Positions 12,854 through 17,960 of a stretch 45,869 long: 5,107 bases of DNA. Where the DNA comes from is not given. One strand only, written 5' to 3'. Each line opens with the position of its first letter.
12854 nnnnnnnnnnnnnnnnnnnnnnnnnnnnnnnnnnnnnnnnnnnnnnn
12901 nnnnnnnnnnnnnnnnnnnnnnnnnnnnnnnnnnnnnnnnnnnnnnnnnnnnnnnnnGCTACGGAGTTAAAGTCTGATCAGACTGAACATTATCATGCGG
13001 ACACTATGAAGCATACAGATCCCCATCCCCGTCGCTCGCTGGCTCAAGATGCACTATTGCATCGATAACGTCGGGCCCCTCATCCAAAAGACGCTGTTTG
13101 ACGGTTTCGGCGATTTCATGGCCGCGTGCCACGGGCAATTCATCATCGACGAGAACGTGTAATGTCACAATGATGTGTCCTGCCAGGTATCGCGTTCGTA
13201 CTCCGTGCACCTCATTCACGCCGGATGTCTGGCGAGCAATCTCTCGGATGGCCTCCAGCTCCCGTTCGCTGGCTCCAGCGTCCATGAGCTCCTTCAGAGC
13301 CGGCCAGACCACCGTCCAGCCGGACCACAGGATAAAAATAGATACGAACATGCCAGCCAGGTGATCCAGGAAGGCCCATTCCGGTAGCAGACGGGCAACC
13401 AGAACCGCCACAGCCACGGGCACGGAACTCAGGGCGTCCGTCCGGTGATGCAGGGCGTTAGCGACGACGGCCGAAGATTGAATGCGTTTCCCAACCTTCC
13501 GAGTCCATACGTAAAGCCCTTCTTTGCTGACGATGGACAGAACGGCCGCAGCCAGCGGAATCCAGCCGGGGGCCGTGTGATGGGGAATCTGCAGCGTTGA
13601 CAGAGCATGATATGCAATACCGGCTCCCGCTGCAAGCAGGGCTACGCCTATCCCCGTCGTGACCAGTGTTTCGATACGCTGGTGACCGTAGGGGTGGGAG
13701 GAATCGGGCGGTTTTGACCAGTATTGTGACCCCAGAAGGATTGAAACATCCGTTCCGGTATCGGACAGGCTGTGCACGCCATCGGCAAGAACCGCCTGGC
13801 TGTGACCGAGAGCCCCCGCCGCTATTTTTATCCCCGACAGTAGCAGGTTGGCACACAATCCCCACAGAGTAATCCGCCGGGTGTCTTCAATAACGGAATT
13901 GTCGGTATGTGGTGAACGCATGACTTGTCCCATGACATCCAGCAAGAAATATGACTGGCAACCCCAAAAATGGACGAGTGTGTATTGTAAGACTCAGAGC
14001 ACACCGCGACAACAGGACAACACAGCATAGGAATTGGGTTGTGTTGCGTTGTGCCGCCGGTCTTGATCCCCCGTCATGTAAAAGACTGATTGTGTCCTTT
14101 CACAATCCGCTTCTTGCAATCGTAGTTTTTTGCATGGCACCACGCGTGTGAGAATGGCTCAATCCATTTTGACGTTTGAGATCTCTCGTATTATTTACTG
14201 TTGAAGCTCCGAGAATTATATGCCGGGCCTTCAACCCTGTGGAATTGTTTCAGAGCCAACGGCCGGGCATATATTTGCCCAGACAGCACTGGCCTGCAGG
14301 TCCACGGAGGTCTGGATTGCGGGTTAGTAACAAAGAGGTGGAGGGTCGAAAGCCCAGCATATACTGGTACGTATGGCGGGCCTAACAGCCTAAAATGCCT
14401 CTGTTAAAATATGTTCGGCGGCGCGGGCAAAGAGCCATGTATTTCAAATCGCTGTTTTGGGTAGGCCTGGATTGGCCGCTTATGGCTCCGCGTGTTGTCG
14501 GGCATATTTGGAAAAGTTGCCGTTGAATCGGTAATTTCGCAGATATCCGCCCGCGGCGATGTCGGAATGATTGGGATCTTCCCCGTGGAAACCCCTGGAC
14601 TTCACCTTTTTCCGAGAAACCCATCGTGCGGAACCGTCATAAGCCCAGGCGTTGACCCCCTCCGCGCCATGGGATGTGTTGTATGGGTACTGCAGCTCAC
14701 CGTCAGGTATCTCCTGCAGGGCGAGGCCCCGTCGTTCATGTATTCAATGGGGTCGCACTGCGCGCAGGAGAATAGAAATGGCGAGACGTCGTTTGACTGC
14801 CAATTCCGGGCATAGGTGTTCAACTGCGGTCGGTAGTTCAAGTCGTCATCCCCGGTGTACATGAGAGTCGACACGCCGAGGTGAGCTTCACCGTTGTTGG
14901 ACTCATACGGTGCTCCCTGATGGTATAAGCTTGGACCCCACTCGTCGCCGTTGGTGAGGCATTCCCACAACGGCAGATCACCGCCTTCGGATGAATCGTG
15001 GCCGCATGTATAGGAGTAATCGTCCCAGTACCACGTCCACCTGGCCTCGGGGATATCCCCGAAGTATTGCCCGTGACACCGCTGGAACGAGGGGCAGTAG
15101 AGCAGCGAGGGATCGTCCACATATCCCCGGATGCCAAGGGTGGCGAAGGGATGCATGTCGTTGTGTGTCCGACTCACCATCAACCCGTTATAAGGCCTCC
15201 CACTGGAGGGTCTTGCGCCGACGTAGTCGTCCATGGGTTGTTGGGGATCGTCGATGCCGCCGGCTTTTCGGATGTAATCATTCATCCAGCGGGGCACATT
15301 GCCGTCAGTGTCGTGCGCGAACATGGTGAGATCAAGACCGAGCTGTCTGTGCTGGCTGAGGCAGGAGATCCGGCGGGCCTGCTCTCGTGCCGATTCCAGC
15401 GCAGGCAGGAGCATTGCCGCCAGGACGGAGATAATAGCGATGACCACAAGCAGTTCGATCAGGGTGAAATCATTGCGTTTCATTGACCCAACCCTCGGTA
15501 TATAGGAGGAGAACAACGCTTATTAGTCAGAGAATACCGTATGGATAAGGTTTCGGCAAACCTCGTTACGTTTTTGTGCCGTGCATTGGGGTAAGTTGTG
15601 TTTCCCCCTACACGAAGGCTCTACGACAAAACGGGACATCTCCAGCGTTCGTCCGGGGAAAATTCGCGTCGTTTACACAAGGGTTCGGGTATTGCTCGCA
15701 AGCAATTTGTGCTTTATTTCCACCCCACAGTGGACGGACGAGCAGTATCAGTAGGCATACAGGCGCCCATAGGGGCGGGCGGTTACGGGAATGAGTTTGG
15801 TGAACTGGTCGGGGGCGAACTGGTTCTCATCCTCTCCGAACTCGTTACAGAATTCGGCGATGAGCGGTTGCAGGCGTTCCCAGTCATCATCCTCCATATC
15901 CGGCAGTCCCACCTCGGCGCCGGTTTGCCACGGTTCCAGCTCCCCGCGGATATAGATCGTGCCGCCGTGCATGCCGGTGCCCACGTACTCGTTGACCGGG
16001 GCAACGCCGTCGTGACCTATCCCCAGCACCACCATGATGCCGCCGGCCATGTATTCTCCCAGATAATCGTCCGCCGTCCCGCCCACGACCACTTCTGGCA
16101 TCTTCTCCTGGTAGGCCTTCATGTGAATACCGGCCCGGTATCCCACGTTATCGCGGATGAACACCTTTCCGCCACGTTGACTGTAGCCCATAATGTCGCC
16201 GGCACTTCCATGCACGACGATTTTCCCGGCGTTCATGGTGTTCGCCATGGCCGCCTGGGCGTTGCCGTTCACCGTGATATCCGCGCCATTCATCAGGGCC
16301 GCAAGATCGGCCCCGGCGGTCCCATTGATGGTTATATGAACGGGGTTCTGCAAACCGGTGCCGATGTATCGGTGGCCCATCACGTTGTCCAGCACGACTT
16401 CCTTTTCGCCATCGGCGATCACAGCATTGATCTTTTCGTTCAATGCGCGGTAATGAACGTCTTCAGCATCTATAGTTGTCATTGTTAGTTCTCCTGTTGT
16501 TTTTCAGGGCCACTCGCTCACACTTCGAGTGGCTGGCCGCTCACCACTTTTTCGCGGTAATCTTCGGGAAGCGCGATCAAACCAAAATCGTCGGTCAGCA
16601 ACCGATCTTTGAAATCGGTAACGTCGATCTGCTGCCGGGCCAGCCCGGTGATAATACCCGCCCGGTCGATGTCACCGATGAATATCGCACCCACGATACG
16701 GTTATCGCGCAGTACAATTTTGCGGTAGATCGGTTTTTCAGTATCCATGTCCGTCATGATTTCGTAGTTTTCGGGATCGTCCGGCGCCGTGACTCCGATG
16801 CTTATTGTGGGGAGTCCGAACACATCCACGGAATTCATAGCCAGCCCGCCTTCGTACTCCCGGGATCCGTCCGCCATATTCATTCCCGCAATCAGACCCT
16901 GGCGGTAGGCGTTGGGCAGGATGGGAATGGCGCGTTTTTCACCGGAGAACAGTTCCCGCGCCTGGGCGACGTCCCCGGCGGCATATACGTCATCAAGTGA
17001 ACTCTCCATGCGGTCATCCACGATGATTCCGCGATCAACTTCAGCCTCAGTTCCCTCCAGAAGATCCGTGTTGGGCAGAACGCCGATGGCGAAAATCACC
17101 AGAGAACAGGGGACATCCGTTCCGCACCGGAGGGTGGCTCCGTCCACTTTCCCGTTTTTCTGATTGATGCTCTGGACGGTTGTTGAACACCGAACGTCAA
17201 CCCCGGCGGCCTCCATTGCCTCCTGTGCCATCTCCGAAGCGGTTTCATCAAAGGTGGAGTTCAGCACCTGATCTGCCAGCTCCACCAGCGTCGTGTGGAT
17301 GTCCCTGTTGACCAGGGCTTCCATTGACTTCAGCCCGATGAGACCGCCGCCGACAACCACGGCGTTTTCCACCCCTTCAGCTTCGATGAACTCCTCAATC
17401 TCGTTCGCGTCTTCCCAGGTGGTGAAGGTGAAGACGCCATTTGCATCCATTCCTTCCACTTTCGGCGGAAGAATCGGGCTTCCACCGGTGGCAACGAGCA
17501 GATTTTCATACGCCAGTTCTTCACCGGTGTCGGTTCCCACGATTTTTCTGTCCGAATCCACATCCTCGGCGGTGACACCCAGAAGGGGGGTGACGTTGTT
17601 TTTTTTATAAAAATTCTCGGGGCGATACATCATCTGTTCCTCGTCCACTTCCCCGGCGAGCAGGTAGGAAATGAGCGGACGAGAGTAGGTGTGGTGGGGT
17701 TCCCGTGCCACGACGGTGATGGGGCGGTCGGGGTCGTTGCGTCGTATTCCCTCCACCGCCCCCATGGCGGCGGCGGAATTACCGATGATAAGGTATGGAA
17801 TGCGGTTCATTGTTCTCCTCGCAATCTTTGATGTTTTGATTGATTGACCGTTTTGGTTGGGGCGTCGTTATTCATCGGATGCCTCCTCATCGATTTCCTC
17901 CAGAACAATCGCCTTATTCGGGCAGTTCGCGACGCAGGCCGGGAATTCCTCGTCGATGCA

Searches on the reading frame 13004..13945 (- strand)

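Call 64: search_protein_families(library=pfam, proteins=[window:13004-13945:-], max_evalue=0.0001)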
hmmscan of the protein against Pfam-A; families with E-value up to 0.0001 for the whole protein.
window:13004-13945:- (313 aa): 2 families
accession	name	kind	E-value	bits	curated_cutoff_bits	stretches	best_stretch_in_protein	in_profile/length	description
PF01545.26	Cation_efflux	-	1.6e-45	155.8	26.6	1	29-221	4-198/198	Cation efflux family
PF16916.11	ZT_dimer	-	1.4e-19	70.3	26.7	1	226-302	2-77/78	Dimerisation domain of Zinc Transporter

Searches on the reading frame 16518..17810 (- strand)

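Call 65: search_protein_families(library=pfam, proteins=[window:16518-17810:-], max_evalue=0.0001)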
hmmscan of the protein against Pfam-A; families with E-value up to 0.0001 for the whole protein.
window:16518-17810:- (430 aa): 4 families
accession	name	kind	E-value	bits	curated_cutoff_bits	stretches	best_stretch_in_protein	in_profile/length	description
PF07992.20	Pyr_redox_2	-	4.1e-55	187.7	26.1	1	6-305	3-291/291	Pyridine nucleotide-disulphide oxidoreductase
PF00070.33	Pyr_redox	-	2.9e-15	57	22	1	150-226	2-78/82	Pyridine nucleotide-disulphide oxidoreductase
PF18267.7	Rubredoxin_C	-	3e-13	49.9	25.9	1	326-394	3-69/70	Rubredoxin NAD+ reductase C-terminal domain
PF01266.30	DAO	-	7.9e-05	22.8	27.9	0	194-245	155-205/353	FAD dependent oxidoreductase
